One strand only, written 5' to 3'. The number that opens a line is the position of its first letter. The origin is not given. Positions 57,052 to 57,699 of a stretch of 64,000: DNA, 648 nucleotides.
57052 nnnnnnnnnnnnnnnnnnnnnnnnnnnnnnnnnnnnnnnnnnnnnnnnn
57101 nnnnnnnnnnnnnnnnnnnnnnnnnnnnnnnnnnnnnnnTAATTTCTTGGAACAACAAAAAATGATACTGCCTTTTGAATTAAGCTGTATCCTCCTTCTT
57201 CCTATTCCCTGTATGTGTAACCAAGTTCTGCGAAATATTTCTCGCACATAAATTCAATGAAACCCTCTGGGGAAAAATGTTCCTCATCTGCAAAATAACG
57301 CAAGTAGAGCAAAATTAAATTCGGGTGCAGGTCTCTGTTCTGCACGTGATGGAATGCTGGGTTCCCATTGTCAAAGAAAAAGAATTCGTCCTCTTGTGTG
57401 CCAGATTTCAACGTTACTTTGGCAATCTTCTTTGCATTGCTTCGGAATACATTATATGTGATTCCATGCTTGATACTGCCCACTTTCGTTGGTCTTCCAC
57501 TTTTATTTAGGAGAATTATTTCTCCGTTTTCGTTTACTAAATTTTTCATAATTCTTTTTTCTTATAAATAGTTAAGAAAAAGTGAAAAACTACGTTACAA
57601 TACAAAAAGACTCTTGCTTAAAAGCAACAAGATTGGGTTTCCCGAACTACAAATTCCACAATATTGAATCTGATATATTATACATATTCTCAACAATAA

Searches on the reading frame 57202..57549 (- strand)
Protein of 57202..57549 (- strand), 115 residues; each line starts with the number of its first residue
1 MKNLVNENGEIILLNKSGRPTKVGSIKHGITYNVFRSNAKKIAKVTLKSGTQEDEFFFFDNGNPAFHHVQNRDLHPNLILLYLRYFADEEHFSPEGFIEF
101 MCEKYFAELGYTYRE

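Call 49: search_protein_families(library=ncbifam, proteins=[window:57202-57549:-], max_evalue=0.1)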
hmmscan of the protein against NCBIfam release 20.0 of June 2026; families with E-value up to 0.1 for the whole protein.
window:57202-57549:- (115 aa): 0 families

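Call 50: search_protein_families(library=phrogs, proteins=[window:57202-57549:-], max_evalue=0.1)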
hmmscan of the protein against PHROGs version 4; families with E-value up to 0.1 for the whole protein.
window:57202-57549:- (115 aa): 0 families

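Call 84: predict_structure(protein=window:57202-57549:-)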
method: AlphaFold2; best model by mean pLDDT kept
length: 115 residues; sequences in the alignment: 1
mean_pLDDT: 43.8   pTM: 0.30
mean pLDDT of the five models: 43.8, 43.3, 39.7, 39.1, 37.4
residues with pLDDT >= 90: 0; 70-90: 0; 50-70: 24; < 50: 91
segments of 3 or more residues with pLDDT < 50: 1-6, 13-16, 23-44, 46-50, 57-92, 108-115
pLDDT, mean of each block of 10 residues (from residue 1): 42 49 44 40 46 47 35 38 41 52 50 40
secondary structure, 60 per line:
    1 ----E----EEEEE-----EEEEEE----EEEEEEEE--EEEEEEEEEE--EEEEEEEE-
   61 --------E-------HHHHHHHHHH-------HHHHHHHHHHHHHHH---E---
elements in order: E10-14 E20-25 E30-37 E40-49 E52-59 H77-86 H94-108

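Call 87: search_solved_structures(query=window:57202-57549:-, max_evalue=1)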
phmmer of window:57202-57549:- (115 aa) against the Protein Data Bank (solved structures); distinct sequences matched with E-value up to 1: 1.
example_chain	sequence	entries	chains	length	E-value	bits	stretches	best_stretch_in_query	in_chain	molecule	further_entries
3k81_A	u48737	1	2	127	0.54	13.6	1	11-63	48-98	Single strand antibody VHH domain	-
